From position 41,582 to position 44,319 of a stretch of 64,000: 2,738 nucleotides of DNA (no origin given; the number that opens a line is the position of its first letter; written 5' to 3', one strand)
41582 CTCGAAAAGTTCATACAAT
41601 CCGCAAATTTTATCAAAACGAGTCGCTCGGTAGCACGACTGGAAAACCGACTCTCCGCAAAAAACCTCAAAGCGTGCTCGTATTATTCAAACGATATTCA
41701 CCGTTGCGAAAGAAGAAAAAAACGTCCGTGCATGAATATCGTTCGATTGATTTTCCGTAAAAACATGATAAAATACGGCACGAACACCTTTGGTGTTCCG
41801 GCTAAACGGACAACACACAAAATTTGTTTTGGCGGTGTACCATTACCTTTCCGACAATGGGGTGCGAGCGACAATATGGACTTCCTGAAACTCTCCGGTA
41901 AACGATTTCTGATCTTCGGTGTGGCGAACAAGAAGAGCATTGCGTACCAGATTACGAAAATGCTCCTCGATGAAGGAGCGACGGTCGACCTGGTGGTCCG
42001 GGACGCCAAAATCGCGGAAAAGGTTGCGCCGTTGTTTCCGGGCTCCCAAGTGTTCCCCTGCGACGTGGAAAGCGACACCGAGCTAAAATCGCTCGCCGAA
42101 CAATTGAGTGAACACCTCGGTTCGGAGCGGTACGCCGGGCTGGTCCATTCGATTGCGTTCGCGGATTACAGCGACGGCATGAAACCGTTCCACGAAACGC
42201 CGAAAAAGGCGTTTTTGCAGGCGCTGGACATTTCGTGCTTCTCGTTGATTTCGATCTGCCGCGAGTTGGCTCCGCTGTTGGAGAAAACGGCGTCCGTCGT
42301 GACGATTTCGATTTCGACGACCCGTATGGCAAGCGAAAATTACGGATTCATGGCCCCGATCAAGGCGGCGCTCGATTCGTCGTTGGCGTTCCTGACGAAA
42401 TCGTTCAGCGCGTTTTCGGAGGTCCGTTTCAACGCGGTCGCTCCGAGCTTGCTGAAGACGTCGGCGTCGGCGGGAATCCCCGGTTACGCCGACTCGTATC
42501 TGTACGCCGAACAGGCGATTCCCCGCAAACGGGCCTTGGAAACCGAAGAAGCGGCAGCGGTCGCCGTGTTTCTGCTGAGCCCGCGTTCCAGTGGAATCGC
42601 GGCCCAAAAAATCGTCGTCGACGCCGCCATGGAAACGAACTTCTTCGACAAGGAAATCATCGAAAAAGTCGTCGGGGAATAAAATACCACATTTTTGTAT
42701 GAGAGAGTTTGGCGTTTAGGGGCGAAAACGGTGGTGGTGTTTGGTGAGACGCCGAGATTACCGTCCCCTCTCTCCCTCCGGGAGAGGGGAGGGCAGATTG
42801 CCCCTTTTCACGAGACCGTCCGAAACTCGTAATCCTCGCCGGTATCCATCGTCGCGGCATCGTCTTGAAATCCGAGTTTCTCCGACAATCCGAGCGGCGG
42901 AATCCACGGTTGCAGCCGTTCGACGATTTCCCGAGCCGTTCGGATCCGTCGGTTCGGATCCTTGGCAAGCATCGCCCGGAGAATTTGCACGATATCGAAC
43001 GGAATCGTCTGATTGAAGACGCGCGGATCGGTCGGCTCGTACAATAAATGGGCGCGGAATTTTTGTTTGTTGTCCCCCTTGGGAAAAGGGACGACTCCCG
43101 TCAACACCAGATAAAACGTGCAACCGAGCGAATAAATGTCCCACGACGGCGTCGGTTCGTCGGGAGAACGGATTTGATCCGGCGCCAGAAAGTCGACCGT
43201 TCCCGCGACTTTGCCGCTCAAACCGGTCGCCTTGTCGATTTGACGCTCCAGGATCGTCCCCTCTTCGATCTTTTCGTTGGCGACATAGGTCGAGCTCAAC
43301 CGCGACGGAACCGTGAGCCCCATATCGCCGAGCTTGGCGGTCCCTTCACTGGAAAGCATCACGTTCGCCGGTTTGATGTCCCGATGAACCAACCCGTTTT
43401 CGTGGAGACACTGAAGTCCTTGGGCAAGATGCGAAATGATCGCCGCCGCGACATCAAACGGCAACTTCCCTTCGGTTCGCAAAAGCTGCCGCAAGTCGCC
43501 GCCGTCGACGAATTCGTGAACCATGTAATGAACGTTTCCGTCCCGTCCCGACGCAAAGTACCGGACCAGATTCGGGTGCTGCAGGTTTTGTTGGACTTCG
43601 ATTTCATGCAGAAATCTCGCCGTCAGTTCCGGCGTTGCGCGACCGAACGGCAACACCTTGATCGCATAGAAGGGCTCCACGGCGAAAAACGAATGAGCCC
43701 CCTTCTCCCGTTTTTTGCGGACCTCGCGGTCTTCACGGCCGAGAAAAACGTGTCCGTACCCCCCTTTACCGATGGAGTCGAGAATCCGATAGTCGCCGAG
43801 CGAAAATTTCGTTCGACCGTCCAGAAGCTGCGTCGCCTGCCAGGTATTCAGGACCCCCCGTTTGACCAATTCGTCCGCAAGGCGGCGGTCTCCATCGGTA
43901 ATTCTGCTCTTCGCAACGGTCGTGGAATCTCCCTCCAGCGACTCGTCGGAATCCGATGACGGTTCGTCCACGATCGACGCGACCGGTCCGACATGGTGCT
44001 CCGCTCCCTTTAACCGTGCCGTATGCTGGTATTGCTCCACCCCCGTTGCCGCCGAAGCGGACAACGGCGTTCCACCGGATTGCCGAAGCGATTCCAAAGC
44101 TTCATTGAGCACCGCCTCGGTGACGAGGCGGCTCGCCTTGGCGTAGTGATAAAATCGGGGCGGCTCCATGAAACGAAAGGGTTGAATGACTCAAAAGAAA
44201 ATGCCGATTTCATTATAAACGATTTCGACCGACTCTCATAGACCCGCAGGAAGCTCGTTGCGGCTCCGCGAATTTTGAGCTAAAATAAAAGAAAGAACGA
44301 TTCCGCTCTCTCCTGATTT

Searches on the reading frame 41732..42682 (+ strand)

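Call 12: search_protein_families(library=pfam, proteins=[window:41732-42682:+], max_evalue=0.001)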
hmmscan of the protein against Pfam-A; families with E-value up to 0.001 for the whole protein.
window:41732-42682:+ (316 aa): 2 families
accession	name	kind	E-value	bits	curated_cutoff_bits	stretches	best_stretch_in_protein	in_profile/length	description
PF13561.12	adh_short_C2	-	1.3e-53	182.5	27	1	63-298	1-233/236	Enoyl-(Acyl carrier protein) reductase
PF00106.31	adh_short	-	5.5e-13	49.3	26.6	1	67-246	9-187/195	short chain dehydrogenase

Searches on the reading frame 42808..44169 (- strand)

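Call 12: search_protein_families(library=pfam, proteins=[window:42808-44169:-], max_evalue=0.001)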
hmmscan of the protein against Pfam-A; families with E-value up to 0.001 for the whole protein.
window:42808-44169:- (453 aa): 2 families
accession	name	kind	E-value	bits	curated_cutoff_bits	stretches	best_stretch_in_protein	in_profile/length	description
PF00069.31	Pkinase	-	2.6e-44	152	31.7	1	127-417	1-259/263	Protein kinase domain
PF07714.23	PK_Tyr_Ser-Thr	-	1.7e-27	96.8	23.1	1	129-418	3-257/258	Protein tyrosine and serine/threonine kinase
